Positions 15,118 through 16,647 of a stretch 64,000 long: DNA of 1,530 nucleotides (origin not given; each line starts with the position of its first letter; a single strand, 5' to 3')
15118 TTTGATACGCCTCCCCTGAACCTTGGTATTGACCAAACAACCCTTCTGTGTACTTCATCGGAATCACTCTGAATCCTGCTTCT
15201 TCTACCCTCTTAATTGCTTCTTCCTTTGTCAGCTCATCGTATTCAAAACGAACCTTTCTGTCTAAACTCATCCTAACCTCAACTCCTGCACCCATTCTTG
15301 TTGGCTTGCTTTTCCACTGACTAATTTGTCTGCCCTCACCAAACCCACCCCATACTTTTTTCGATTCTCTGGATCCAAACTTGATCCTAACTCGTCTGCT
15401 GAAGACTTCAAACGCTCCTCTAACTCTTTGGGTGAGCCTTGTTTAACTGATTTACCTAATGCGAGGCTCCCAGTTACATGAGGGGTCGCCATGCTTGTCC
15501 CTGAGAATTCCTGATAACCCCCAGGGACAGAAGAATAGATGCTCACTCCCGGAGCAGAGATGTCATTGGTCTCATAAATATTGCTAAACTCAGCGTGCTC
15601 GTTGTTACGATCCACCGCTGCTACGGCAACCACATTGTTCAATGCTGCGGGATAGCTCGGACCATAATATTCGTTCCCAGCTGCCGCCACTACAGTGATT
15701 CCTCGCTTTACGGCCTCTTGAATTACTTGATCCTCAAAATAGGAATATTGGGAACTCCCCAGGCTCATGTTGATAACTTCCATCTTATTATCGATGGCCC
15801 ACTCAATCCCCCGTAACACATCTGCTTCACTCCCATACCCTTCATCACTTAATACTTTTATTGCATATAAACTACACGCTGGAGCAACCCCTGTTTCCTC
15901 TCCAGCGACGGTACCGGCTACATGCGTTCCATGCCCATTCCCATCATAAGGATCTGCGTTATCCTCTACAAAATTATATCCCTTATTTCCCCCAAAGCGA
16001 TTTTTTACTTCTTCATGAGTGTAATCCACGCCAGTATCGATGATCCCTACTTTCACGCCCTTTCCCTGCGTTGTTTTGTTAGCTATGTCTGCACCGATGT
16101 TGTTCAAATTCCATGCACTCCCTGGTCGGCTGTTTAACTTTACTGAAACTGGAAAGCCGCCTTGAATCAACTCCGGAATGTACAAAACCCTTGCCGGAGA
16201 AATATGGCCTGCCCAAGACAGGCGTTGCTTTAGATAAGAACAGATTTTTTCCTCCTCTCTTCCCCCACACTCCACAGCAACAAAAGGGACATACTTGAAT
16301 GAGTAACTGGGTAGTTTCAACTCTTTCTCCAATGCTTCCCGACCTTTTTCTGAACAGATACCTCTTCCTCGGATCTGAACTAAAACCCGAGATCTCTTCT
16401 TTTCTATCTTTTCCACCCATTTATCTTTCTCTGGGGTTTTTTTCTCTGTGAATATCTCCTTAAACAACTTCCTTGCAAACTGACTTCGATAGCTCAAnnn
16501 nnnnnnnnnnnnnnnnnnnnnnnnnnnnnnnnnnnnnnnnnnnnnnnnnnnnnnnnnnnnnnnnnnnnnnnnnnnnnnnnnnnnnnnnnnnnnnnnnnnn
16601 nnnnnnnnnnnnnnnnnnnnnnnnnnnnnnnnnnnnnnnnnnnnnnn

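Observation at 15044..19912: GC-rich, translationally coupled six-gene cassette: 2 membrane proteins, coiled-coil protein, AAA+ ATPase, propeptide-bearing cytoplasmic S8 subtilase, small protein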

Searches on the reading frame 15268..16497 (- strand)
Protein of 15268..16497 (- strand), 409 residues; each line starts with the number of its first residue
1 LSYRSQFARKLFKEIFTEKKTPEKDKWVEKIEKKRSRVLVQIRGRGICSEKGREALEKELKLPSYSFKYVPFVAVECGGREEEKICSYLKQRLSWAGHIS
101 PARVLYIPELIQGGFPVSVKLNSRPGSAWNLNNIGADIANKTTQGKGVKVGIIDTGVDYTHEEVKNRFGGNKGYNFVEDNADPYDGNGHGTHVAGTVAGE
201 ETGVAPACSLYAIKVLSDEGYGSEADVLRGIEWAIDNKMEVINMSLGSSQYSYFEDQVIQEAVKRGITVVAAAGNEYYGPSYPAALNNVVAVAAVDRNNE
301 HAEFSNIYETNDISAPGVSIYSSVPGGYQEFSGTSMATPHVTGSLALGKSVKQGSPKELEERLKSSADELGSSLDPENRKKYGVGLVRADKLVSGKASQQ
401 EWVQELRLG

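Call 3: search_protein_families(library=pfam, proteins=[window:15268-16497:-], max_evalue=0.1)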
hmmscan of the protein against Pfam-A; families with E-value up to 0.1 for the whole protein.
window:15268-16497:- (409 aa): 1 family
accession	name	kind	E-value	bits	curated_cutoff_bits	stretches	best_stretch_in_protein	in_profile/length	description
PF00082.27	Peptidase_S8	-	1.5e-54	185.7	21.8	1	145-385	1-288/288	Subtilase family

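Call 4: search_protein_families(library=padloc, proteins=[window:15268-16497:-], max_evalue=0.1)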
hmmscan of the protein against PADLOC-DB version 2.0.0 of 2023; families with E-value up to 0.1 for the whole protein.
window:15268-16497:- (409 aa): 4 families
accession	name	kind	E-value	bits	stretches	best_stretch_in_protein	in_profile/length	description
PDLC03014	subtilase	-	1.1e-28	98.8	1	140-364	166-372/391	-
PDLC02197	IetS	-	1.4e-07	28.2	1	141-276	252-396/749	-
PDLC02198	IetS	-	1.7e-07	27.6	1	130-255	238-371/795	-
PDLC02199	IetS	-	0.00035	16.9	1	137-275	305-459/826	-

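Call 5: search_protein_families(library=ncbifam, proteins=[window:15268-16497:-], max_evalue=0.1)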
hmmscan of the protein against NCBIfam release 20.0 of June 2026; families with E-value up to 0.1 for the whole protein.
window:15268-16497:- (409 aa): 9 families
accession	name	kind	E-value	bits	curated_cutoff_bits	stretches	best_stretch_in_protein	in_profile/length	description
TIGR03921.1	T7SS_mycosin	equivalog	4.1e-46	157.7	278.75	1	138-393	5-285/353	type VII secretion-associated serine protease mycosin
NF049966.1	QH_SP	equivalog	9.2e-29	100.4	165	1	149-368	1-212/219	subtilisin-like serine protease QhpE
NF033595.1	denti_PrtP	equivalog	2.7e-27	95.6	300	1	241-387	341-496/606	dentilisin complex serine proteinase subunit PrtP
TIGR03895.1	protease_PatA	subfamily_domain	2.4e-20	72.8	421.05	1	189-355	1-185/606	PatA/PatG family cyanobactin maturation protease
NF040553.1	SGO_0316_fam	subfamily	1.9e-16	59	1400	2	174-275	345-463/1486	SGO_0316/SGO_0317 family LPXTG-anchored serine peptidase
NF051851.1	AtpSerPepEprS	equivalog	7e-14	50.8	1700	2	288-347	255-316/988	autotransporter serine peptidase EprS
NF040809.1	germ_prot_CspBA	exception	1.6e-12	46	1250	2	310-347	433-471/1099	bifunctional germination protease/germinant receptor pseudoprotease CspBA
NF042956.1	IteS_antiphage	equivalog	0.00032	19.1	900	1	148-276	257-394/747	S8 family anti-phage peptidase IteS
NF040808.2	CspC_non_triad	exception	0.0027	16.2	675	0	139-172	89-122/556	bile acid germinant receptor pseudoprotease CspC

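Call 21: search_solved_structures(query=window:15268-16497:-, max_evalue=1e-20)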
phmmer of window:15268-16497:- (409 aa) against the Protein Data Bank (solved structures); distinct sequences matched with E-value up to 1e-20: 109 (the best 60 are shown).
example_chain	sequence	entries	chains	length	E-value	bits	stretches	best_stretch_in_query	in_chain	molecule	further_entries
1gci_A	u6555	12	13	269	1.5e-50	175.6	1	128-390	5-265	SUBTILISIN | Subtilisin Savinase | SAVINASE (TM)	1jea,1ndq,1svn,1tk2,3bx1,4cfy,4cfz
1q5p_A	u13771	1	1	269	1.6e-50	175.4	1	128-390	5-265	Serine protease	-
5arb_A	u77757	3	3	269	2.2e-50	175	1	128-390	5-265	SUBTILISIN SAVINASE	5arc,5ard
1c9m_A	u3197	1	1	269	2.9e-50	174.6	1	128-390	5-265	SERINE PROTEASE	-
1ndu_A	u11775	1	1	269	3.9e-50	174.2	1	128-390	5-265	Subtilisin Savinase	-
1ah2_A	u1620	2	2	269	4e-50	174.1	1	128-390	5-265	SERINE PROTEASE PB92 | SUBTILISIN SAVINASE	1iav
1st3_A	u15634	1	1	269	4.7e-50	173.9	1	128-390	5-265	SUBTILISIN BL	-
5gl8_A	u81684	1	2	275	9e-50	173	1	143-374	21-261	Subtilisin NAT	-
1mpt_A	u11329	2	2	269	1e-49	172.8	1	128-390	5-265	M-PROTEASE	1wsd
3vyv_A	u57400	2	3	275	1.1e-49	172.7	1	143-374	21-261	Subtilisin NAT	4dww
1c9j_A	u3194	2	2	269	1.8e-49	172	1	128-390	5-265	SERINE PROTEASE | Subtilisin Savinase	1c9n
1mee_A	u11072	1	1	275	4.6e-49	170.6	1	143-374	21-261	MESENTERICOPEPTIDASE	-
6pak_A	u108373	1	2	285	5.9e-49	170.3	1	143-374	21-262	Subtilisin E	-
6o44_A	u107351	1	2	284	1e-48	169.5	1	143-374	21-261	Nattokinase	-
1scj_A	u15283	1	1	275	3.5e-48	167.8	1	143-374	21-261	SUBTILISIN E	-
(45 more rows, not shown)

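Call 25: find_homologous_proteins(query=window:15268-16497:-, max_evalue=1e-10)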
Query window:15268-16497:- (409 aa): 7423 proteins with E <= 1e-10 among 8000 candidates; the best 120 are listed.
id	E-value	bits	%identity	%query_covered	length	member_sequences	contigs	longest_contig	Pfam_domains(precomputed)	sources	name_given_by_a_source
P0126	6.4e-271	916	100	100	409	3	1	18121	PF00082.28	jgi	-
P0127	5.0e-171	587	72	88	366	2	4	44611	PF00082.28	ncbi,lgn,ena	-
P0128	6.1e-155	534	60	100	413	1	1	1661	PF00082.28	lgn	-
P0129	3.6e-103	364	45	99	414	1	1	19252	PF00082.28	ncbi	-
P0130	3.0e-97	344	52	79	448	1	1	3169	PF00082.28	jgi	jgi:subtilisin family serine protease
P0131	2.7e-96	341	43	94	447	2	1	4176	PF00082.28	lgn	-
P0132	4.4e-96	340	48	87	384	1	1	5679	PF00082.28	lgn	-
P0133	7.7e-94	333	43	94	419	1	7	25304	PF00082.28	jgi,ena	-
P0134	1.8e-93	332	46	88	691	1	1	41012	PF00082.28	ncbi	-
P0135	9.8e-92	326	49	83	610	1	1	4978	PF00082.28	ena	-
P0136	1.4e-90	322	46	87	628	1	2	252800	PF00082.28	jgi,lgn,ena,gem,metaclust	metaclust:\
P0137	5.4e-90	320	46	89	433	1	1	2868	PF00082.28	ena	-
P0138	7.8e-90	320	45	89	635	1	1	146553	PF00082.28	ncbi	ncbi:MAG: S8 family peptidase [Candidatus Woesearchaeota archaeon]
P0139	1.9e-89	319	48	83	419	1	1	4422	PF00082.28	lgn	-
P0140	3.6e-89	318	43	95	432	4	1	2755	PF00082.28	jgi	-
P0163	7.1e-85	303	44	91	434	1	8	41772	PF00082.28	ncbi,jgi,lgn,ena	-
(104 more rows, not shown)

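Call 27: find_encoding_contigs(protein=P0129, flank=7000, max_places=2)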
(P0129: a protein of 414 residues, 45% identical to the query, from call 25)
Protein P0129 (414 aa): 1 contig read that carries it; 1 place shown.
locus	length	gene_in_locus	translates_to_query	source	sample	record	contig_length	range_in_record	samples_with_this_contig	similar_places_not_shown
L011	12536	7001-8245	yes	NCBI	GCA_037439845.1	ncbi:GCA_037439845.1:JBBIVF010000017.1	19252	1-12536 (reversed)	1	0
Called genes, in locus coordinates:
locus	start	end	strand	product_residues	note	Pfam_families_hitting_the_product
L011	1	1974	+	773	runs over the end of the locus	-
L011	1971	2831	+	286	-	PF13672:PP2C_2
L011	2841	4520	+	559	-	PF07714:PK_Tyr_Ser-Thr (faint), PF00069:Pkinase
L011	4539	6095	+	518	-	-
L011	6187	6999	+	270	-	-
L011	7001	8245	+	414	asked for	PF00082:Peptidase_S8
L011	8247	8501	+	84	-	-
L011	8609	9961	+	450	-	-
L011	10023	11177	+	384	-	PF05958:tRNA_U5-meth_tr, PF03602:Cons_hypoth95 (weak), PF02475:TRM5-TYW2_MTfase (weak), PF09445:Methyltransf_15 (weak)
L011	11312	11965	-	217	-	PF02457:DAC (weak)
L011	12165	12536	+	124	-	?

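Call 28: find_encoding_contigs(protein=P0133, flank=7000, max_places=2)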
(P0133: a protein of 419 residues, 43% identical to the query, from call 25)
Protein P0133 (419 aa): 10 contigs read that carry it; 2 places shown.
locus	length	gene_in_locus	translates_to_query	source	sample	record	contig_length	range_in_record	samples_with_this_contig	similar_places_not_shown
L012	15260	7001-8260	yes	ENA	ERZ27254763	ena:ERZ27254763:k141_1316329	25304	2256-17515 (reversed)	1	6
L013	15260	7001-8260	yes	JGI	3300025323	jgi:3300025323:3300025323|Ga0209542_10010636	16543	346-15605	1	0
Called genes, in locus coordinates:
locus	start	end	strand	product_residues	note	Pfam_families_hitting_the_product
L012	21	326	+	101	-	-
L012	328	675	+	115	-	-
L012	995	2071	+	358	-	PF00814:TsaD, PF22521:HypF_C_2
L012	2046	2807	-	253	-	-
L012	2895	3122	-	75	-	PF08271:Zn_Ribbon_TF (weak)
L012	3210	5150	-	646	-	PF01078:Mg_chelatase (weak), PF05496:RuvB_N (faint), PF20030:bpMoxR (faint), PF07728:AAA_5 (faint), PF00158:Sigma54_activat, PF20436:LonB_AAA-LID, PF05362:Lon_C, PF13541:ChlI, +2 more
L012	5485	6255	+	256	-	PF05448:AXE1 (faint), PF01738:DLH (weak), PF20434:BD-FAE (faint), PF00561:Abhydrolase_1, PF12146:Hydrolase_4, PF12697:Abhydrolase_6, PF00326:Peptidase_S9, PF07859:Abhydrolase_3 (weak)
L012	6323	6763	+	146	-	-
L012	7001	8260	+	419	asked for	PF00082:Peptidase_S8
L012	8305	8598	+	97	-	-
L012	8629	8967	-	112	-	-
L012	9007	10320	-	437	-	PF00890:FAD_binding_2 (weak), PF01266:DAO, PF01494:FAD_binding_3 (weak)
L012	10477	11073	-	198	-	PF00827:Ribosomal_L15e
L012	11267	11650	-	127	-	-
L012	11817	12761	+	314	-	PF07136:DUF1385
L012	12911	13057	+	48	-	PF18930:DUF5679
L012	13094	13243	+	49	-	-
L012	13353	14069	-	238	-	-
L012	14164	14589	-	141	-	-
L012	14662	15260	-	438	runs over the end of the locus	PF00696:AA_kinase, PF13840:ACT_7 (faint), PF22468:ACT_9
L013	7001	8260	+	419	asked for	PF00082:Peptidase_S8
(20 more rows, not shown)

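Call 29: find_encoding_contigs(protein=P0163, flank=7000, max_places=2)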
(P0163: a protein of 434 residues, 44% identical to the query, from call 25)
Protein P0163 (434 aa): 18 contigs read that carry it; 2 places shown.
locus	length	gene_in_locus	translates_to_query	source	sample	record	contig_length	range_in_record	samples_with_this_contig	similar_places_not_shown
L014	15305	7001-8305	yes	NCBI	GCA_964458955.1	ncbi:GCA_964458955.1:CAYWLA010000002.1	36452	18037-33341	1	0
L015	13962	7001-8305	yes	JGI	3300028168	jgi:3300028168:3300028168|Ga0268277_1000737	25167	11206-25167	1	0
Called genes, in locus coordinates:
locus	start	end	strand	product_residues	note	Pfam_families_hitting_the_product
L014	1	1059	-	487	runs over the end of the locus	PF00587:tRNA-synt_2b, PF03129:HGTP_anticodon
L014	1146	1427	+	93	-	-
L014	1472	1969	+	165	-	PF12822:ECF_trnsprt (weak)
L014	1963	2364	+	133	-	PF08973:TM1506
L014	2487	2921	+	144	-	PF09835:DUF2062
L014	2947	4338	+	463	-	PF07690:MFS_1, PF12832:MFS_1_like, PF00083:Sugar_tr, PF07690:MFS_1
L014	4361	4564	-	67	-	-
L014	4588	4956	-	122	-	-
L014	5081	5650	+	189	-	-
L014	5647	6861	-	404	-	PF00004:AAA, PF21960:RCF1-5-like_lid, PF22608:DNAX_ATPase_lid (weak), PF25361:AAA_lid_RFC1, PF16193:AAA_assoc_2 (weak)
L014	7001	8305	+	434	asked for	PF00082:Peptidase_S8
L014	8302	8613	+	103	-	-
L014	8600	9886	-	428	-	PF00149:Metallophos, PF12850:Metallophos_2 (weak)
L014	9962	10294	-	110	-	PF02001:DUF134, PF08281:Sigma70_r4_2 (weak)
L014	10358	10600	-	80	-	PF17253:DUF5320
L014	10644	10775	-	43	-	-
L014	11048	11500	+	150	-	-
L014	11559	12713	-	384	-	PF01996:F420_ligase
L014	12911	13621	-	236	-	PF04402:SIMPL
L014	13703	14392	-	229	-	PF01168:Ala_racemase_N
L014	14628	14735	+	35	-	-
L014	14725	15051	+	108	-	-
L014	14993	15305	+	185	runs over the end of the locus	PF18765:Polbeta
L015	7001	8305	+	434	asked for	PF00082:Peptidase_S8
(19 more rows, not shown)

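Call 42: search_protein_families(library=pfam, alignment_id=A4, max_evalue=1)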
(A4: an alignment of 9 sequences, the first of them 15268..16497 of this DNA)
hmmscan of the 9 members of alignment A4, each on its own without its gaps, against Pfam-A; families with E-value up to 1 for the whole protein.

A. member 1, window:15268-16497:- (409 aa): 1 family
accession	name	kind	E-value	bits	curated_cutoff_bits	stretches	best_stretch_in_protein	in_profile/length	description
PF00082.27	Peptidase_S8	-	1.5e-54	185.7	21.8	1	145-385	1-288/288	Subtilase family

B. families by the number of members that match (of 9 scanned): 5 families
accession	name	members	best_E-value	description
PF00082.27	Peptidase_S8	8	2.3e-56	Subtilase family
PF24040.1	DUF7349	1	0.034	Domain of unknown function (DUF7349)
PF09902.14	DUF2129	1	0.061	Uncharacterized protein conserved in bacteria (DUF2129)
PF01876.22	RNase_P_p30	1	0.075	RNase P subunit p30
PF02302.22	PTS_IIB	1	0.17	PTS system, Lactose/Cellobiose specific IIB subunit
